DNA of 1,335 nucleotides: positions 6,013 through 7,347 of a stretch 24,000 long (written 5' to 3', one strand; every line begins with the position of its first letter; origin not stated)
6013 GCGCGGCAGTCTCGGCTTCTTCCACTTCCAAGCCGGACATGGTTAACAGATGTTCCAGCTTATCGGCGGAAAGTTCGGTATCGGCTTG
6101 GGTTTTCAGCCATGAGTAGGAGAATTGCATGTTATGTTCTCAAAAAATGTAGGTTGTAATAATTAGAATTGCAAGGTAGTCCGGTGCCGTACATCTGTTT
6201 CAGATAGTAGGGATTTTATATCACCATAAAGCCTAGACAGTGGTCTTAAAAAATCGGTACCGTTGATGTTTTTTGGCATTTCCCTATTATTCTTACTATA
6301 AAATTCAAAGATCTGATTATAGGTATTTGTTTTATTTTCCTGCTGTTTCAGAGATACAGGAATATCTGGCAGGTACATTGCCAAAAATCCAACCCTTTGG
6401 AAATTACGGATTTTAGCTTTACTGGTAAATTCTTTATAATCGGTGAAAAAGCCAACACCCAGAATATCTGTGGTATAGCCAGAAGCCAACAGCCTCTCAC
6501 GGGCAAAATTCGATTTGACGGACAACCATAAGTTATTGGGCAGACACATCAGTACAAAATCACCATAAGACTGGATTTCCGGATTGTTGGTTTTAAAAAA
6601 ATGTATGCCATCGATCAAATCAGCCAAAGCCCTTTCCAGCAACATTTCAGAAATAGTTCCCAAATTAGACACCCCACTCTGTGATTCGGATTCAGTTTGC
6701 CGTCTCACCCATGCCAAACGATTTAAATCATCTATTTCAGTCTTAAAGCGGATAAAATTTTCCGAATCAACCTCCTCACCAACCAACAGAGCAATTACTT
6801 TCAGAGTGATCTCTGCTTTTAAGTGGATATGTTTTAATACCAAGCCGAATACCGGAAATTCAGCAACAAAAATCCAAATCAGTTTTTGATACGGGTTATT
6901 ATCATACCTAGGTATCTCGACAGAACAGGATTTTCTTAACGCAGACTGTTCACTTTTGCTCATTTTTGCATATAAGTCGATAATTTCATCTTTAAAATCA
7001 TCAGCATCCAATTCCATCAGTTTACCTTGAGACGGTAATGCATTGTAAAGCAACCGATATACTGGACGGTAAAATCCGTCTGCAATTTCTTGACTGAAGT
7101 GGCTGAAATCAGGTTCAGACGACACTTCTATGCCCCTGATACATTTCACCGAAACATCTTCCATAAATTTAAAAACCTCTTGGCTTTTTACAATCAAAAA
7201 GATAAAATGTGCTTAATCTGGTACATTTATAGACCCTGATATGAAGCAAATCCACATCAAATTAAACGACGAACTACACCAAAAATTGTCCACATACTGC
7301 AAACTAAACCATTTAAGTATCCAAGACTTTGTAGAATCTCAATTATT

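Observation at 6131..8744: AT-rich restriction-modification-Vsr cassette inserted precisely between pheS and pheT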

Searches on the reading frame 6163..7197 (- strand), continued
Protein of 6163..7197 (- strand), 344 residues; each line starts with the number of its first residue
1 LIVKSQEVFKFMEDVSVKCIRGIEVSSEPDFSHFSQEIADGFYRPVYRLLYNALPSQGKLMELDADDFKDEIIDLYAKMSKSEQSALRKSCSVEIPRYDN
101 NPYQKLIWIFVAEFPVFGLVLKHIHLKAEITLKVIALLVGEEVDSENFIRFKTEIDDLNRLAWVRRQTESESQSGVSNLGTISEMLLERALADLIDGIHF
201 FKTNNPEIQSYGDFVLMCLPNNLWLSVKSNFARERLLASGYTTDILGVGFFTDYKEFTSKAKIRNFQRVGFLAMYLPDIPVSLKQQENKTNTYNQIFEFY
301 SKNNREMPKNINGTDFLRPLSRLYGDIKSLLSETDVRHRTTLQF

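Call 59: search_protein_representatives(alignment_id=A1)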
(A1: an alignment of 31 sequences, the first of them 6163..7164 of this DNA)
Query: 31 sequences, 336 profile positions. Proteins with E-value up to 0.001 (for the whole library): 115; up to 1e-10: 74; up to 1e-30: 39. The best 115 are listed.
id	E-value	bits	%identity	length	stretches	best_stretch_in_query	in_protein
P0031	1.2e-155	534.3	-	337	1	2-336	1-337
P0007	2.8e-144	496.9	-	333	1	1-336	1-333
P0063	7.4e-142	488.9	-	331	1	2-334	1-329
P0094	9.4e-125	432.7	-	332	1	10-336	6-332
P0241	1.4e-118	412.4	-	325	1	17-336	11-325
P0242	1.8e-115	402.2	-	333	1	20-335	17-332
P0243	1.9e-111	389.0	-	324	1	26-336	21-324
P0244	1.3e-108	379.7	-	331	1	26-336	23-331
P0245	1.3e-100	353.3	-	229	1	109-336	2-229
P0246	1.4e-99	349.9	-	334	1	23-336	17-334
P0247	1.2e-96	340.3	-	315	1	58-335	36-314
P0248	2.7e-96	339.1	-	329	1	24-336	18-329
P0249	7.3e-94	331.2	-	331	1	26-335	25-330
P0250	1.5e-92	326.8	-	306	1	31-336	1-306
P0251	3.0e-92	325.9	-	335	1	27-336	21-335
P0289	8.5e-18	81.1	-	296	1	200-324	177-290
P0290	4.5e-17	78.7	-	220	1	197-322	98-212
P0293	4.5e-15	72.1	-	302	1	191-321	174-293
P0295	2.0e-14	70.1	-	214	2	171-270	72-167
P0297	6.5e-14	68.3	-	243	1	127-325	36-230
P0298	7.2e-14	68.2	-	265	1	165-325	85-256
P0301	1.1e-13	67.6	-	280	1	198-273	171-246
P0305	3.3e-13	66.0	-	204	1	204-270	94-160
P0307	1.6e-12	63.8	-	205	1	162-288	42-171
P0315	7.3e-09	51.7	-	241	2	158-271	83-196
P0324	1.2e-07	47.8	-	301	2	165-274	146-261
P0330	1.7e-06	44.0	-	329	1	168-292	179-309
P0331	2.1e-06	43.7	-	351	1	168-286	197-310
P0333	2.9e-06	43.2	-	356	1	162-273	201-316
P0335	5.1e-06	42.4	-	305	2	165-281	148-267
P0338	1.9e-05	40.5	-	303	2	168-282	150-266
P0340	4.9e-05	39.2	-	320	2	165-278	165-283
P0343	7.0e-05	38.6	-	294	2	164-270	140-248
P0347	2.5e-04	36.8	-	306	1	164-269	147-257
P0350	5.7e-04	35.6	-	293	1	166-277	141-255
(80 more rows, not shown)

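Call 60: search_protein_families(library=pfam, proteins=[P0289, P0293, P0301, P0324, P0335, P0338, P0343, P0347, P0350, P0331], max_evalue=0.01)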
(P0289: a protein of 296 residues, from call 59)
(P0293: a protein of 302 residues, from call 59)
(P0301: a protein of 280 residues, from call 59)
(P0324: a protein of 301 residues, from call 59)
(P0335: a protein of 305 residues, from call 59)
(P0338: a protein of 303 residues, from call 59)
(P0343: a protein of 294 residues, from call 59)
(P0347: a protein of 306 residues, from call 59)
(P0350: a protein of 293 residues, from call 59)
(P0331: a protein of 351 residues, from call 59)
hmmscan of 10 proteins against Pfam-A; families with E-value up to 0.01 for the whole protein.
P0289 (296 aa): 0 families

P0293 (302 aa): 0 families

P0301 (280 aa): 0 families

P0324 (301 aa): 0 families

P0335 (305 aa): 0 families

P0338 (303 aa): 1 family
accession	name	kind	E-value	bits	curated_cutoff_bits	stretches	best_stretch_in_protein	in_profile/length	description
PF04471.18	Mrr_cat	-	0.00093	19.7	21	1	158-236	10-91/115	Restriction endonuclease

P0343 (294 aa): 0 families

P0347 (306 aa): 3 families
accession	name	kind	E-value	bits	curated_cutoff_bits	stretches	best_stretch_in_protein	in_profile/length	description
PF09339.16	HTH_IclR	-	0.0004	20.5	22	1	30-56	20-46/52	IclR helix-turn-helix domain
PF13412.12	HTH_24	-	0.0026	17.7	21.9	1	30-56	19-45/48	Winged helix-turn-helix DNA-binding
PF04967.18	HTH_10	-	0.003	17.8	23.1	1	30-55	25-50/53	HTH DNA binding domain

P0350 (293 aa): 0 families

P0331 (351 aa): 0 families

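Call 61: search_protein_families(library=pfam, proteins=[P0290, P0295, P0297, P0298, P0305, P0307, P0315, P0330, P0333, P0340], max_evalue=0.01)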
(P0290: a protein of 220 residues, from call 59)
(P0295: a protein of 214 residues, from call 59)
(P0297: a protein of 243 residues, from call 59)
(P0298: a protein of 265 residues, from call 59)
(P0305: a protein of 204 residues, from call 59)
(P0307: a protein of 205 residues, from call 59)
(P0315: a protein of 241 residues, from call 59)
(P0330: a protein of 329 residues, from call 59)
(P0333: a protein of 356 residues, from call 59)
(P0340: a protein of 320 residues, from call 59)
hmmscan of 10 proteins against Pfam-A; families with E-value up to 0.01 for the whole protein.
P0290 (220 aa): 0 families

P0295 (214 aa): 0 families

P0297 (243 aa): 0 families

P0298 (265 aa): 0 families

P0305 (204 aa): 0 families

P0307 (205 aa): 0 families

P0315 (241 aa): 0 families

P0330 (329 aa): 0 families

P0333 (356 aa): 0 families

P0340 (320 aa): 0 families

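Call 70: find_encoding_contigs(protein=P0335, flank=3000, max_places=2)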
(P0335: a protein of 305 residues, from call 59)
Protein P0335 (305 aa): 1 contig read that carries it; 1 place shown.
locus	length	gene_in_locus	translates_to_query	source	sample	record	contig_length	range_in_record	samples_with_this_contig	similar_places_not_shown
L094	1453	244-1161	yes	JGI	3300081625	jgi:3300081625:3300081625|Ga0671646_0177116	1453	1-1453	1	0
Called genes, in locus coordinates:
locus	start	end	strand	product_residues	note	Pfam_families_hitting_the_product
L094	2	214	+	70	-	?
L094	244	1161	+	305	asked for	-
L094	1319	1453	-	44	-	?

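Call 71: find_encoding_contigs(protein=P0307, flank=3000, max_places=2)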
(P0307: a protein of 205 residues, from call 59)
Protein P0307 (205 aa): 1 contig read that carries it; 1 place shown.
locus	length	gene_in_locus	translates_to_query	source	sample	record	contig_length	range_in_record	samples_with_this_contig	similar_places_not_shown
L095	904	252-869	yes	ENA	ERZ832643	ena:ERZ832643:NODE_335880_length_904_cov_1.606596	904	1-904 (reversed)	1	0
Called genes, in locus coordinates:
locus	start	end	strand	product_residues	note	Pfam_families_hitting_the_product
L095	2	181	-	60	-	?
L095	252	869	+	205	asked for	-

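Call 96: search_protein_families(library=padloc, proteins=[window:6166-7164:-], max_evalue=0.01)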
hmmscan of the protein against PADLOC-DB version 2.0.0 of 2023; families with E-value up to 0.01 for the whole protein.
window:6166-7164:- (333 aa): 0 families

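Call 101: find_encoding_contigs(protein=P0004, flank=4000, max_places=3)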
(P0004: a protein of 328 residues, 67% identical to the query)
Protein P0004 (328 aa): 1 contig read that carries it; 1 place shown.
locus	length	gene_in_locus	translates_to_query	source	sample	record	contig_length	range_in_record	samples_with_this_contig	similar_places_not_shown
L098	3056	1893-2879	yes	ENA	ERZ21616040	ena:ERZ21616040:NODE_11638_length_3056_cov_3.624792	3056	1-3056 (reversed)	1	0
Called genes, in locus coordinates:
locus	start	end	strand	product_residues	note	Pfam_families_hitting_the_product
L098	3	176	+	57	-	?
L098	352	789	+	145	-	PF03852:Vsr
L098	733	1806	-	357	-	PF00145:DNA_methylase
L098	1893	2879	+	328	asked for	-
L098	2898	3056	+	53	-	?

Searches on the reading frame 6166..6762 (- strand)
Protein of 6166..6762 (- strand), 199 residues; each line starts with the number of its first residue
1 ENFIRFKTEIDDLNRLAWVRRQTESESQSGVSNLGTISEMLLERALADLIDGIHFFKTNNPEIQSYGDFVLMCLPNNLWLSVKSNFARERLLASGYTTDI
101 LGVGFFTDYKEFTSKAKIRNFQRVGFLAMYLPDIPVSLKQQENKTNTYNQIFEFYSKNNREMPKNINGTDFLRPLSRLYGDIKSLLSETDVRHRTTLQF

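Call 52: predict_structure(alignment_id=A2)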
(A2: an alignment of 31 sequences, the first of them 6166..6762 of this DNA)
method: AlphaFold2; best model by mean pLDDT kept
length: 199 residues; sequences in the alignment: 31
mean_pLDDT: 63.0   pTM: 0.55
mean pLDDT of the five models: 63.0, 62.4, 59.9, 56.7, 51.2
residues with pLDDT >= 90: 7; 70-90: 71; 50-70: 70; < 50: 51
segments of 3 or more residues with pLDDT < 50: 62-86, 89-105, 192-199
pLDDT, mean of each block of 10 residues (from residue 1): 69 76 66 65 71 54 44 38 46 45 54 68 61 75 84 91 70 77 64 40
secondary structure, 60 per line:
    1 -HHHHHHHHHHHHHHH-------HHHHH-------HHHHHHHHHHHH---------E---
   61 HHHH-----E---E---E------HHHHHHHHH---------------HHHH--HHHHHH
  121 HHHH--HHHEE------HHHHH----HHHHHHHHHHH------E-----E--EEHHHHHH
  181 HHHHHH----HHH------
elements in order: H2-16 H24-28 H36-47 H61-64 H85-93 H109-112 H115-124 H138-142 H147-157 H175-186

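Call 69: search_solved_structures(query=A3, max_evalue=10, show_alignments=4)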
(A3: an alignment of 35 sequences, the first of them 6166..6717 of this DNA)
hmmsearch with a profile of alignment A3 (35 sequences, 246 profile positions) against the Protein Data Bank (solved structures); distinct sequences matched with E-value up to 10: 3.
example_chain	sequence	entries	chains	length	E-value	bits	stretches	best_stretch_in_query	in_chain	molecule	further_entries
1zd1_A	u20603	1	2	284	0.14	15.1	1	165-187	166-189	Sulfotransferase 4A1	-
5j10_A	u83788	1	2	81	0.57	13.1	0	216-238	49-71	peptide design 2L4HC2_24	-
6egc_A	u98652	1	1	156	0.97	12.3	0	217-240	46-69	SC_2L4HC2_23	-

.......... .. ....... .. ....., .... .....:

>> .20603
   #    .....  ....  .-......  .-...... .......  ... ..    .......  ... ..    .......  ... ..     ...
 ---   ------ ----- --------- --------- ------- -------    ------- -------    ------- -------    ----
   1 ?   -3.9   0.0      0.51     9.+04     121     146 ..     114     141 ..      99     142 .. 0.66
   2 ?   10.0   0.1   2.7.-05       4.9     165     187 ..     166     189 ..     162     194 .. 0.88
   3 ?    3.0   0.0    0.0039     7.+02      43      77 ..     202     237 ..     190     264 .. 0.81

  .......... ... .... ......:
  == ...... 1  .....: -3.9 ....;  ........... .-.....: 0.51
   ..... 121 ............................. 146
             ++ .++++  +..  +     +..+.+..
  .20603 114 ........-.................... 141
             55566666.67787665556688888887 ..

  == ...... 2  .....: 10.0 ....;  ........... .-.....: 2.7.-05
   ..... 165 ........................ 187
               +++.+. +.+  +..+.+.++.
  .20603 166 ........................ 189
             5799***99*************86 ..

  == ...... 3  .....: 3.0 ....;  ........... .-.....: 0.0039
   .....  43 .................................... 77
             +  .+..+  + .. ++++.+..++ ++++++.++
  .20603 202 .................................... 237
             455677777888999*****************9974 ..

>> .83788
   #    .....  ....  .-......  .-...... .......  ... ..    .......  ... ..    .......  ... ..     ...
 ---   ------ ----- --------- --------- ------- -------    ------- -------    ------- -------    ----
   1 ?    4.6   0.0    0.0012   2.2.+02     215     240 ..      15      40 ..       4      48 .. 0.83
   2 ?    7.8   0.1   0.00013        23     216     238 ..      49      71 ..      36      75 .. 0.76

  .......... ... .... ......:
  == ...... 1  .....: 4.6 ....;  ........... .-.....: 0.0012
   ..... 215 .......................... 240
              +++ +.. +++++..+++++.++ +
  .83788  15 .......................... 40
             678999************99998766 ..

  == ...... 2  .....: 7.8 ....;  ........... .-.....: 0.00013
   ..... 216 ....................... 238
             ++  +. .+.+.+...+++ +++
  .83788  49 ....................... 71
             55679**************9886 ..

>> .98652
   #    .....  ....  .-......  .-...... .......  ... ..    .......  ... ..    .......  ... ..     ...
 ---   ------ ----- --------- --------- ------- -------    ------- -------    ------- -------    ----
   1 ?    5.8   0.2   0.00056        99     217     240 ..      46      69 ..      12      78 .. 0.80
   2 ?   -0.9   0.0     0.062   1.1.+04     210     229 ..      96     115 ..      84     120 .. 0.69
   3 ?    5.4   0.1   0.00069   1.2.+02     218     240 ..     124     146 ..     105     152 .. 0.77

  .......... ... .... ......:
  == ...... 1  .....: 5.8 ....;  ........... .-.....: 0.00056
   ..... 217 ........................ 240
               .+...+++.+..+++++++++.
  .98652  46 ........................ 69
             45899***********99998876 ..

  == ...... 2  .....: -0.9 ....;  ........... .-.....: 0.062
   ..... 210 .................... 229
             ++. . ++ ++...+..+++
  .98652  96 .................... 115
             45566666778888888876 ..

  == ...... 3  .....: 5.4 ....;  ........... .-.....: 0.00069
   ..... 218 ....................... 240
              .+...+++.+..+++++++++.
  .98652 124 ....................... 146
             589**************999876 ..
